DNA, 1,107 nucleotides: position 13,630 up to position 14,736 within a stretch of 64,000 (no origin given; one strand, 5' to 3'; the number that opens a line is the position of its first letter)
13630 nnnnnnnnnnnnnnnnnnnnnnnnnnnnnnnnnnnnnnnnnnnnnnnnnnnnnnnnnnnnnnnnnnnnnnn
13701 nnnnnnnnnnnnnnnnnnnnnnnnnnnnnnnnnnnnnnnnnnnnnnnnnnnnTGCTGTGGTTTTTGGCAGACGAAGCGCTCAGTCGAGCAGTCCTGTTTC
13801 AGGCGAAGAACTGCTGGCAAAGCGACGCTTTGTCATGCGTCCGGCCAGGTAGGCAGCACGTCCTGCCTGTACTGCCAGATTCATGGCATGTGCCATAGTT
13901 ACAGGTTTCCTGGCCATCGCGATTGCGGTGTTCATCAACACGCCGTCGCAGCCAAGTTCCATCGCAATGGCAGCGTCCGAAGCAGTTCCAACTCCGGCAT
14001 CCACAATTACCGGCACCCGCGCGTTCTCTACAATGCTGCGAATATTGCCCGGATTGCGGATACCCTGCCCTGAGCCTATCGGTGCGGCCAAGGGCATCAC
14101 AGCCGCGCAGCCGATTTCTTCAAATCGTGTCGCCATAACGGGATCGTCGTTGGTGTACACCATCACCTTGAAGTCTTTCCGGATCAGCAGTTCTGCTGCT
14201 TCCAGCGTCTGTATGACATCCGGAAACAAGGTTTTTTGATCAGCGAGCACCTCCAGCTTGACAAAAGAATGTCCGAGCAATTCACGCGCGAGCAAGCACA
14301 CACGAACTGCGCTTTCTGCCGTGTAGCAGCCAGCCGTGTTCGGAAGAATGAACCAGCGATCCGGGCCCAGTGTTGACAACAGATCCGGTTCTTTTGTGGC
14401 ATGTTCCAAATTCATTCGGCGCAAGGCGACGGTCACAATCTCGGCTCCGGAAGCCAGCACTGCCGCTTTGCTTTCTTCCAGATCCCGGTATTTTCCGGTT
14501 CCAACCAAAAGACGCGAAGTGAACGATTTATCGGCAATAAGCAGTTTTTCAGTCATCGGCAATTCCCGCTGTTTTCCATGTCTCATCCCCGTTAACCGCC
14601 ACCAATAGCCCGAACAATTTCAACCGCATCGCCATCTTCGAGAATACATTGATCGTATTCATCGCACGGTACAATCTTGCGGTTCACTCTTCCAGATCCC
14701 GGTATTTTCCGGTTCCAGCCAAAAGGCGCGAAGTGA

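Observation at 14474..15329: thiS-thiG junction quadruplicated (214 bp x 4) inside an essential biosynthetic operon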

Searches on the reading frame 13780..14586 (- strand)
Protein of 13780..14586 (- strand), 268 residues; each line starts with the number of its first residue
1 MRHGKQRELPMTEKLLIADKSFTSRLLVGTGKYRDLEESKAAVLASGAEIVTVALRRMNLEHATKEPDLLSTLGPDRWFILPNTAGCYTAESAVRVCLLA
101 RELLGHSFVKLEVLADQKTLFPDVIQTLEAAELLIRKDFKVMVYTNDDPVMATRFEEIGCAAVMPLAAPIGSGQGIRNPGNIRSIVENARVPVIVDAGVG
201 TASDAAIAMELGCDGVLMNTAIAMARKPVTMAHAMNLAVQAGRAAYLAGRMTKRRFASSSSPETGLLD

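Call 7: find_related_loci(query=window:13780-14556:-, collection=genome_contigs, flank=10000)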
Query window:13780-14556:- (258 aa) in genome_contigs; peptide patterns used: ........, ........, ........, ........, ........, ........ (x = any residue, [..] = any of these).
600 stretches matched a pattern (row limit reached: there are more); 550 encode a relative of the query (tblastn E <= 1e-3); the best 80 are kept; 80 distinct loci.
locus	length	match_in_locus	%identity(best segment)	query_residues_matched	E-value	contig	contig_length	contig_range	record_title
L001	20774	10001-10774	97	1-258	1e-167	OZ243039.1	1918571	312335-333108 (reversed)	MAG: Candidatus Oxydemutatoraceae bacterium isolate 2429231d-f204-4be9-8c17-397346704460 genome assembly, chromosome: 1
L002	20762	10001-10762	73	3-255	2e-122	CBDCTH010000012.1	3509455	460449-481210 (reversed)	MAG: Gammaproteobacteria bacterium isolate a8af13e8-0241-4292-a4be-8c867e9427f0 genome assembly, contig: contig_12, whol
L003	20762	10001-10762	72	3-255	8e-121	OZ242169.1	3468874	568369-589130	MAG: Gammaproteobacteria bacterium isolate ff4940f8-66a3-454c-92a4-cb6e2abc23bc genome assembly, chromosome: 1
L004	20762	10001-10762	72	3-255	4e-120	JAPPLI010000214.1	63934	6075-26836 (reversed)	MAG: Gammaproteobacteria bacterium isolate RHO3_bin_19 NODE_1047_length_63934_cov_53.034691, whole genome shotgun sequen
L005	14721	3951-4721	72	2-257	2e-119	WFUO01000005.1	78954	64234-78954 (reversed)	MAG: Gammaproteobacteria bacterium isolate S139_76 k151_118594, whole genome shotgun sequence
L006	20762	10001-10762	72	5-257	4e-119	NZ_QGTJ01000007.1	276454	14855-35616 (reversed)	Plasticicumulans acidivorans strain DSM 23606 Ga0215699_107, whole genome shotgun sequence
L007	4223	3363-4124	72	3-255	6e-120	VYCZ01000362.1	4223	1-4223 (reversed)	MAG: Gammaproteobacteria bacterium isolate SB0675_bin_28 NODE_7004_length_4223_cov_4.662908, whole genome shotgun sequen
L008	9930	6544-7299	71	7-257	1e-118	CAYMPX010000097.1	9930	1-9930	MAG TPA_asm: uncultured Methylomarinum sp. isolate SRP216583_co2_75 genome assembly, contig: NODE_5704_length_9930_cov_1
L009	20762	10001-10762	71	3-255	2e-118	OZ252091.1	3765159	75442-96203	MAG: Gammaproteobacteria bacterium isolate f7934692-cb9f-4e17-b797-9e641a068a6d genome assembly, chromosome: 1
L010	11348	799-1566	69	3-257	3e-118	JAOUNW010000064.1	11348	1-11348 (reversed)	MAG: Gammaproteobacteria bacterium isolate 8_1_May_SF_Bin19 8_1_May_SF_Bin19_scaffold_3579_c1, whole genome shotgun sequ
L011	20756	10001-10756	71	7-257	2e-118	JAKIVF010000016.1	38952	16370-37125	MAG: Methylococcaceae bacterium isolate D100SM.bin.9 NODE_464_length_38952_cov_3.930251, whole genome shotgun sequence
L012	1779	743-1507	69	2-255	3e-126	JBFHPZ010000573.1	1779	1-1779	MAG: Gammaproteobacteria bacterium isolate Mix_sand08.2021.06.G.6 k141_1875281_length_1779_cov_5.0000, whole genome shot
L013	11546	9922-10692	69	2-257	5e-118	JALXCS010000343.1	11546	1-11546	MAG: Methylomonas sp. isolate T2_metabat2_scaf2bin.191 T2_NODE_6849_length_11546_cov_1.642350, whole genome shotgun sequ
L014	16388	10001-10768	70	3-257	3e-118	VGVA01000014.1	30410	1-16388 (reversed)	MAG: Gammaproteobacteria bacterium isolate M_DeepCast_65m_m1_284 M_DeepCast_65m_m1_284_Ga0194120_10002653, whole genome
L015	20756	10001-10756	70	7-257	1e-117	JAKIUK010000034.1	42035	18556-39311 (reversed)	MAG: Methylococcaceae bacterium isolate D100SM.bin.16 NODE_405_length_42035_cov_12.167462, whole genome shotgun sequence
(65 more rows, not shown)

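Call 13: find_encoding_contigs(protein=window:13780-14586:-, flank=10000, max_places=10)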
Protein window:13780-14586:- (268 aa): no gene with exactly this product is on record in the collection.

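Call 14: find_encoding_contigs(protein=window:13780-14556:-, flank=10000, max_places=10)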
Protein window:13780-14556:- (258 aa): 3 contigs read that carry it; 3 places shown.
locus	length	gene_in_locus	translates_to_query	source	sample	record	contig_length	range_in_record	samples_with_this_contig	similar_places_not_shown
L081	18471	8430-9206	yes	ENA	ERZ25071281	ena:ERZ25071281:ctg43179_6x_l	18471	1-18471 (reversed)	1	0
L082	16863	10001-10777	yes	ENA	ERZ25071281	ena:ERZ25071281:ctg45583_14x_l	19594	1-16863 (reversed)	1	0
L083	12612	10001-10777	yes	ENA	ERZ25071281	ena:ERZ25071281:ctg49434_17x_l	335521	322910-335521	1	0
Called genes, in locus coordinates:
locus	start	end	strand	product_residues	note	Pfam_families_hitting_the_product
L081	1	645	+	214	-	?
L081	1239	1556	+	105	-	-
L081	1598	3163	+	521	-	PF03958:Secretin_N (weak), PF00263:Secretin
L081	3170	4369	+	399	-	PF00437:T2SSE, PF13401:AAA_22 (weak)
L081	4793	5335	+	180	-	-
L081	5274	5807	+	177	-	-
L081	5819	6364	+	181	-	-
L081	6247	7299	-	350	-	PF00890:FAD_binding_2 (faint), PF01266:DAO, PF03486:HI0933_like (faint), PF07992:Pyr_redox_2 (faint)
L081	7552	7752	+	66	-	PF02597:ThiS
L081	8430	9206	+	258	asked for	PF05690:ThiG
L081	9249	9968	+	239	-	PF02390:Methyltransf_4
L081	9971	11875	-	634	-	PF00916:Sulfate_transp, PF01740:STAS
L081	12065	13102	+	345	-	PF00248:Aldo_ket_red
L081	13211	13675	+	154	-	-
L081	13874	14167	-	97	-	PF00702:Hydrolase (weak), PF13419:HAD_2 (weak), PF13242:Hydrolase_like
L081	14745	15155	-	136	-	PF00702:Hydrolase (weak), PF13419:HAD_2 (weak), PF13242:Hydrolase_like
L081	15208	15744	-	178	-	PF00702:Hydrolase, PF13419:HAD_2 (weak), PF13242:Hydrolase_like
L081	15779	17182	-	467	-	PF02233:PNTB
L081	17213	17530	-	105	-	PF12769:PNTB_4TM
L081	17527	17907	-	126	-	PF01262:AlaDh_PNT_C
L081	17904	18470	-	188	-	?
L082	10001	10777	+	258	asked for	PF05690:ThiG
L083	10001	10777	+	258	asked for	PF05690:ThiG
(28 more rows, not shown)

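Call 34: find_homologous_proteins(query=window:13780-14556:-, max_evalue=1e-100)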
Query window:13780-14556:- (258 aa): 4774 proteins with E <= 1e-100 among 8000 candidates; the best 120 are listed.
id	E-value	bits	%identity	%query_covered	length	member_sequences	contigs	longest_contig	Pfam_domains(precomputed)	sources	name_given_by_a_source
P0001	5.4e-161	551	100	100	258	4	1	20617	PF05690.21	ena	-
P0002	2.5e-139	480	88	100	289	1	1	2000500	PF05690.21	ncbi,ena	-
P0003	8.7e-122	423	68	99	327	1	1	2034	PF05690.21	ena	-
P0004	1.0e-112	393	73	98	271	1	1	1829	PF05690.21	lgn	-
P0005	1.2e-112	393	71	100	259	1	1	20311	PF05690.21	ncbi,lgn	ncbi:MAG: thiazole synthase [Gammaproteobacteria bacterium]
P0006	2.8e-112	392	73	98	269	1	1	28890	PF05690.21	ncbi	-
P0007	3.8e-112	391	72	98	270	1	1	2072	PF05690.21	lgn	-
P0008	3.9e-112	391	72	99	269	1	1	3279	PF05690.21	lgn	-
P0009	4.2e-112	391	72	99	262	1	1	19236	PF05690.21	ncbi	ncbi:MAG: thiazole synthase, partial [Gammaproteobacteria bacterium]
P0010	5.3e-112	391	72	98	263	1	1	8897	PF05690.21,PF00977.28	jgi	jgi:thiazole synthase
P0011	8.2e-112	390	73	98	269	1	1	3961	PF05690.21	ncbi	-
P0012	9.9e-112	390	73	98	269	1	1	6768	PF05690.21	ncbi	-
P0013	1.0e-111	390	71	100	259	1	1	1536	PF05690.21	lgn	-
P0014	1.1e-111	390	73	97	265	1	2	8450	PF05690.21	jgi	jgi:thiazole synthase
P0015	1.2e-111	390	73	97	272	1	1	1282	PF05690.21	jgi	jgi:thiazole synthase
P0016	1.3e-111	390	72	97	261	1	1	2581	PF05690.21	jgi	jgi:thiazole synthase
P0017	2.1e-111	389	72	98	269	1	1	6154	PF05690.21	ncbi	-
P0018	2.2e-111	389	72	99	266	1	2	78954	PF05690.21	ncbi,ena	-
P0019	2.2e-111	389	70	99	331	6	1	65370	PF05690.21,PF02597.27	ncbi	-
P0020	2.3e-111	389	72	98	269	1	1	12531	PF05690.21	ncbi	-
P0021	3.0e-111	388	72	98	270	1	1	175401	PF05690.21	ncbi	-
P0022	3.4e-111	388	70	98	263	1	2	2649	PF05690.21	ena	-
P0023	5.3e-111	388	72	98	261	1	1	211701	PF05690.21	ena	-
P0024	5.6e-111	388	72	98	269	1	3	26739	PF05690.21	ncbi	-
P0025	5.9e-111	388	71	97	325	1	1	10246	PF05690.21,PF02597.27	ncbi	-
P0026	6.2e-111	387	72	99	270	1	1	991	PF05690.21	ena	-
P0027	6.6e-111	387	70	98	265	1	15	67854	PF05690.21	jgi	jgi:thiazole synthase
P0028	6.8e-111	387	72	99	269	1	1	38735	PF05690.21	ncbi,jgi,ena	-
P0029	7.0e-111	387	69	99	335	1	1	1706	PF05690.21,PF02597.27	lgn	-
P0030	7.5e-111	387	70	99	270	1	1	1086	PF05690.21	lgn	-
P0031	8.0e-111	387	70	99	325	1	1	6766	PF05690.21,PF02597.27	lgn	-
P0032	8.8e-111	387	70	98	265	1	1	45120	PF05690.21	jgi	jgi:thiazole synthase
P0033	9.3e-111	387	72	99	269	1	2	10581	PF05690.21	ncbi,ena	-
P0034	9.8e-111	387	69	99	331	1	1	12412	PF05690.21,PF02597.27,PF00977.28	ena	-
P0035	1.0e-110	387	72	97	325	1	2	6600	PF05690.21,PF02597.27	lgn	-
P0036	1.0e-110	387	69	99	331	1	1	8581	PF05690.21,PF02597.27,PF00977.28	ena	-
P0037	1.0e-110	387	72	97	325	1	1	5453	PF05690.21,PF02597.27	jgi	jgi:thiazole synthase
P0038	1.1e-110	387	69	99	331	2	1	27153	PF05690.21,PF02597.27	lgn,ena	-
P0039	1.7e-110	386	71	100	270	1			PF05690.21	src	-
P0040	1.8e-110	386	72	98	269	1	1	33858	PF05690.21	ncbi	-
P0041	1.9e-110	386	71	97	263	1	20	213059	PF05690.21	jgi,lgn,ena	jgi:thiazole synthase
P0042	1.9e-110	386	71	97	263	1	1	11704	PF05690.21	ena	-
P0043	2.1e-110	386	71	99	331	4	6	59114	PF05690.21,PF02597.27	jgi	jgi:thiazole synthase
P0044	2.2e-110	386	71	98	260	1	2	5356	PF05690.21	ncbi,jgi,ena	-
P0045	2.2e-110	386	71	98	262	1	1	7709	PF05690.21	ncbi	-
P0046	2.6e-110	385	70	99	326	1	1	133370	PF05690.21,PF02597.27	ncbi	ncbi:sulfur carrier protein ThiS [Methylothermus subterraneus]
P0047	2.6e-110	385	70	99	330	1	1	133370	PF05690.21,PF02597.27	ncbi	ncbi:sulfur carrier protein ThiS [Methylothermus subterraneus]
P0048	2.7e-110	385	72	98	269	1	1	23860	PF05690.21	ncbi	-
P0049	2.7e-110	385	71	98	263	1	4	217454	PF05690.21,PF00977.28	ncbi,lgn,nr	ncbi:MAG: thiazole synthase [Proteobacteria bacterium]|nr:thiazole synthase [Pseudomonadota bacteriu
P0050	2.7e-110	385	70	98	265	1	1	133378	PF05690.21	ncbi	-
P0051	2.8e-110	385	70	99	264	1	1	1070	PF05690.21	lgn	-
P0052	3.1e-110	385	72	98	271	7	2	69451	PF05690.21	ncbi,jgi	jgi:thiazole synthase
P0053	3.2e-110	385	70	99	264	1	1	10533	PF05690.21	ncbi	-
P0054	3.4e-110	385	70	99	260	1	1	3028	PF05690.21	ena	-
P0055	3.4e-110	385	70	99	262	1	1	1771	PF05690.21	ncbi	-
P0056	3.4e-110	385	71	99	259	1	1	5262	PF05690.21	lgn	-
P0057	3.5e-110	385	71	98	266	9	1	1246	PF05690.21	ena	-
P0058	3.5e-110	385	69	99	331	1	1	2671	PF05690.21,PF02597.27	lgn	-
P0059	3.5e-110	385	70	99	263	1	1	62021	PF05690.21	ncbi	-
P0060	3.5e-110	385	69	99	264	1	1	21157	PF05690.21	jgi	jgi:thiazole synthase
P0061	3.5e-110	385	72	99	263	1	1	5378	PF05690.21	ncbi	-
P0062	3.6e-110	385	70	99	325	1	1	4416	PF05690.21,PF02597.27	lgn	-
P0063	4.0e-110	385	71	97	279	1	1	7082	PF05690.21,PF00977.28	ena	-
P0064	4.0e-110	385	72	97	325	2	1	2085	PF05690.21,PF02597.27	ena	-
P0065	4.0e-110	385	72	99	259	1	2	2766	PF05690.21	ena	-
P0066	4.1e-110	385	71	97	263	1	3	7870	PF05690.21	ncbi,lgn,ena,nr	ncbi:MAG: thiazole synthase [Thiohalomonadales bacterium]|nr:thiazole synthase [Thiohalomonadales ba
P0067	4.4e-110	385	70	99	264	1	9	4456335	PF05690.21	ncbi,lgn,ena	ncbi:MAG: thiazole synthase [Candidatus Thiodiazotropha sp. 6PLUC2]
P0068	4.5e-110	385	71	100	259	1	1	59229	PF05690.21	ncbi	-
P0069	4.6e-110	385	72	97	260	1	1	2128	PF05690.21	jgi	jgi:thiazole synthase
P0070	4.8e-110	385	71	97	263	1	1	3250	PF05690.21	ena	-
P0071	5.0e-110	385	71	97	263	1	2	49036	PF05690.21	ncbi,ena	-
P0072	5.5e-110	384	72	97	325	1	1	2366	PF05690.21,PF02597.27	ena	-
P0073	5.6e-110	384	68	100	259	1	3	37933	PF05690.21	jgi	jgi:thiazole synthase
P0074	6.1e-110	384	68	100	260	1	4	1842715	PF05690.21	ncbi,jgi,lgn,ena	jgi:thiazole synthase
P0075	6.2e-110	384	71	97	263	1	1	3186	PF05690.21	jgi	jgi:thiazole synthase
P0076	6.3e-110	384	72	98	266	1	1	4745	PF05690.21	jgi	jgi:thiazole synthase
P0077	6.4e-110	384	71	99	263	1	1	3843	PF05690.21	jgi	jgi:thiazole synthase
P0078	6.5e-110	384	71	98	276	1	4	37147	PF05690.21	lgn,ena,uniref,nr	uniref:Thiazole synthase n=1 Tax=Candidatus Kentrum sp. SD TaxID=2126332 RepID=A0A451BJ54_9GAMM|nr:M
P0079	6.6e-110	384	72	97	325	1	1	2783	PF05690.21,PF02597.27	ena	-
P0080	6.7e-110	384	72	98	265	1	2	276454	PF05690.21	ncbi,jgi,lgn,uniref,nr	ncbi:thiazole synthase [Plasticicumulans acidivorans]|uniref:Thiazole synthase n=1 Tax=Plasticicumul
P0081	6.8e-110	384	70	99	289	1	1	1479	PF05690.21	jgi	jgi:thiazole synthase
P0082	6.8e-110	384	71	98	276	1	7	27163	PF05690.21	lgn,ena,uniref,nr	uniref:Thiazole synthase n=1 Tax=Candidatus Kentrum sp. SD TaxID=2126332 RepID=A0A450Y6H8_9GAMM|nr:M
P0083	6.9e-110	384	70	99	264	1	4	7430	PF05690.21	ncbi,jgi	jgi:thiazole synthase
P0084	7.4e-110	384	68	100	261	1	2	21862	PF05690.21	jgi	jgi:thiazole synthase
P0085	7.4e-110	384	71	97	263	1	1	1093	PF05690.21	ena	-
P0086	7.8e-110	384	70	97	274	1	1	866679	PF05690.21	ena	-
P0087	7.9e-110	384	71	97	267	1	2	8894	PF05690.21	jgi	-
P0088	8.1e-110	384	70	99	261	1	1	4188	PF05690.21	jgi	-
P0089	8.4e-110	384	70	99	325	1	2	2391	PF05690.21,PF02597.27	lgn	-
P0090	8.5e-110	384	73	97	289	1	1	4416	PF05690.21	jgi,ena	-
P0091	8.5e-110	384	72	98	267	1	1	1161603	PF05690.21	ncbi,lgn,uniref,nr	ncbi:thiazole synthase [Inmirania thermothiophila]|uniref:Thiazole synthase n=1 Tax=Inmirania thermo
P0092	8.9e-110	384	71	97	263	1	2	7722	PF05690.21,PF00977.28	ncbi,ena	-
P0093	9.0e-110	384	69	98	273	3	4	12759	PF05690.21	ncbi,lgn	-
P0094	9.0e-110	384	70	98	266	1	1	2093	PF05690.21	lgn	-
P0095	9.2e-110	384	71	99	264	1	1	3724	PF05690.21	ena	-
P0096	1.0e-109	383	72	98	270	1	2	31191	PF05690.21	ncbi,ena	-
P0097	1.0e-109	383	70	99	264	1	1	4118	PF05690.21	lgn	-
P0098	1.0e-109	383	68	99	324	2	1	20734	PF05690.21,PF02597.27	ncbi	ncbi:MAG: sulfur carrier protein ThiS [Methylococcaceae bacterium]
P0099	1.0e-109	383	71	97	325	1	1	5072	PF05690.21,PF02597.27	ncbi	-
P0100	1.1e-109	383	71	99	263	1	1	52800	PF05690.21,PF00977.28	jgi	jgi:thiazole synthase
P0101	1.1e-109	383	69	99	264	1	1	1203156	PF05690.21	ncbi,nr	ncbi:thiazole synthase [Candidatus Thiodiazotropha endoloripes]|nr:thiazole synthase [Candidatus Thi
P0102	1.1e-109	383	69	99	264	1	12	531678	PF05690.21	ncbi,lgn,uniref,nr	ncbi:MAG: thiazole synthase [Candidatus Thiodiazotropha lotti]|uniref:Thiazole synthase n=1 Tax=Cand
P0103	1.1e-109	383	71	97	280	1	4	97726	PF05690.21,PF00977.28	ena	-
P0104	1.2e-109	383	71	99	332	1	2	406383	PF05690.21,PF02597.27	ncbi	-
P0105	1.2e-109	383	71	99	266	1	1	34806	PF05690.21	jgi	jgi:thiazole synthase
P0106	1.2e-109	383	72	97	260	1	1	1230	PF05690.21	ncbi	-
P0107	1.2e-109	383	67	100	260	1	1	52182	PF05690.21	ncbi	-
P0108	1.3e-109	383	72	98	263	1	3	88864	PF05690.21,PF00977.28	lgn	-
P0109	1.3e-109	383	67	100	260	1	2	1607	PF05690.21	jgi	-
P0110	1.3e-109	383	71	99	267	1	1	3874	PF05690.21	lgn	-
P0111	1.4e-109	383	70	98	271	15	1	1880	PF05690.21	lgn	-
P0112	1.4e-109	383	68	100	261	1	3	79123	PF05690.21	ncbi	-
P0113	1.4e-109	383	71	97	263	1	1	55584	PF05690.21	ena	-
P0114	1.4e-109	383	71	99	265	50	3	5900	PF05690.21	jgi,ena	jgi:thiazole synthase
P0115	1.4e-109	383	71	99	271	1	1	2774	PF05690.21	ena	-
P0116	1.5e-109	383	71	98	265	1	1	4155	PF05690.21,PF00977.28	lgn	-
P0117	1.5e-109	383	72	96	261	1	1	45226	PF05690.21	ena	-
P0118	1.6e-109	383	70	99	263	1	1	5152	PF05690.21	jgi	jgi:thiazole synthase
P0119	1.6e-109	383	70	98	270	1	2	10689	PF05690.21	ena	-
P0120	1.6e-109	383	72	98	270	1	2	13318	PF05690.21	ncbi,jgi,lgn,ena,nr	ncbi:MAG TPA: thiazole synthase [Chromatiales bacterium]|nr:thiazole synthase [Chromatiales bacteriu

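Call 35: find_encoding_contigs(protein=P0002, flank=10000, max_places=6)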
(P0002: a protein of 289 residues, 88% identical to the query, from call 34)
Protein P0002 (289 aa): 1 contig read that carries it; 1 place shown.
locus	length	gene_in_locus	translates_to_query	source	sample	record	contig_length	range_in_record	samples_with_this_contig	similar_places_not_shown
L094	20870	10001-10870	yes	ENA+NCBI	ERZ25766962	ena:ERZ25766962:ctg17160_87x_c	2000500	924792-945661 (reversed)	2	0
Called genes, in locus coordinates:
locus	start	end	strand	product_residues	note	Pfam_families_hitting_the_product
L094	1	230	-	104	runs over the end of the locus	-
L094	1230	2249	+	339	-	PF00437:T2SSE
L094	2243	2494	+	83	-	-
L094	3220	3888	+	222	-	-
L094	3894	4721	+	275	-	PF05137:PilN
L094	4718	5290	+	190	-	-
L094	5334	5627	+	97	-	PF04351:PilP (weak)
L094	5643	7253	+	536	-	PF03958:Secretin_N (weak), PF00263:Secretin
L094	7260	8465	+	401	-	PF00437:T2SSE, PF13401:AAA_22 (weak)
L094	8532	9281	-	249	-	PF01266:DAO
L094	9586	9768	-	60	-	-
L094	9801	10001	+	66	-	PF02597:ThiS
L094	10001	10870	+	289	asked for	PF05690:ThiG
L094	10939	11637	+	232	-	PF02390:Methyltransf_4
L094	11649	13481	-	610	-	PF00916:Sulfate_transp, PF01740:STAS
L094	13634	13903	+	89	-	-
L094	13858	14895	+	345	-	PF00248:Aldo_ket_red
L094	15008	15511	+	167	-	-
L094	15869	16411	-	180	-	PF00702:Hydrolase, PF13419:HAD_2 (weak), PF13242:Hydrolase_like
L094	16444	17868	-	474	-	PF02233:PNTB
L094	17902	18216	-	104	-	PF12769:PNTB_4TM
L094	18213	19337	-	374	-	PF05222:AlaDh_PNT_N, PF01262:AlaDh_PNT_C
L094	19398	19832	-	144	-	PF04186:FxsA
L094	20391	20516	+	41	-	-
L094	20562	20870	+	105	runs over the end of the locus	PF03091:CutA1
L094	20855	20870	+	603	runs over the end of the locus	PF11412:DsbD_N, PF02683:DsbD_TM, PF13386:DsbD_2, PF00085:Thioredoxin (weak), PF13098:Thioredoxin_2, PF13899:Thioredoxin_7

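Call 36: list_cluster_members(proteins=[P0001])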
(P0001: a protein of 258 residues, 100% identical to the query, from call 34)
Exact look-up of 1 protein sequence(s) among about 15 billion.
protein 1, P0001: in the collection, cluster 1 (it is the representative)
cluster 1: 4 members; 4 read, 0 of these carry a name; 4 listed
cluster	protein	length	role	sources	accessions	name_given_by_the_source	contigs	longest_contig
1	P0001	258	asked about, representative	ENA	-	-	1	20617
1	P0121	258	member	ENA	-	-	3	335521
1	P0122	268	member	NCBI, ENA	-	-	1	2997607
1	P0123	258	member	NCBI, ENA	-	-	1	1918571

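Call 37: find_encoding_contigs(protein=P0122, flank=10000, max_places=6)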
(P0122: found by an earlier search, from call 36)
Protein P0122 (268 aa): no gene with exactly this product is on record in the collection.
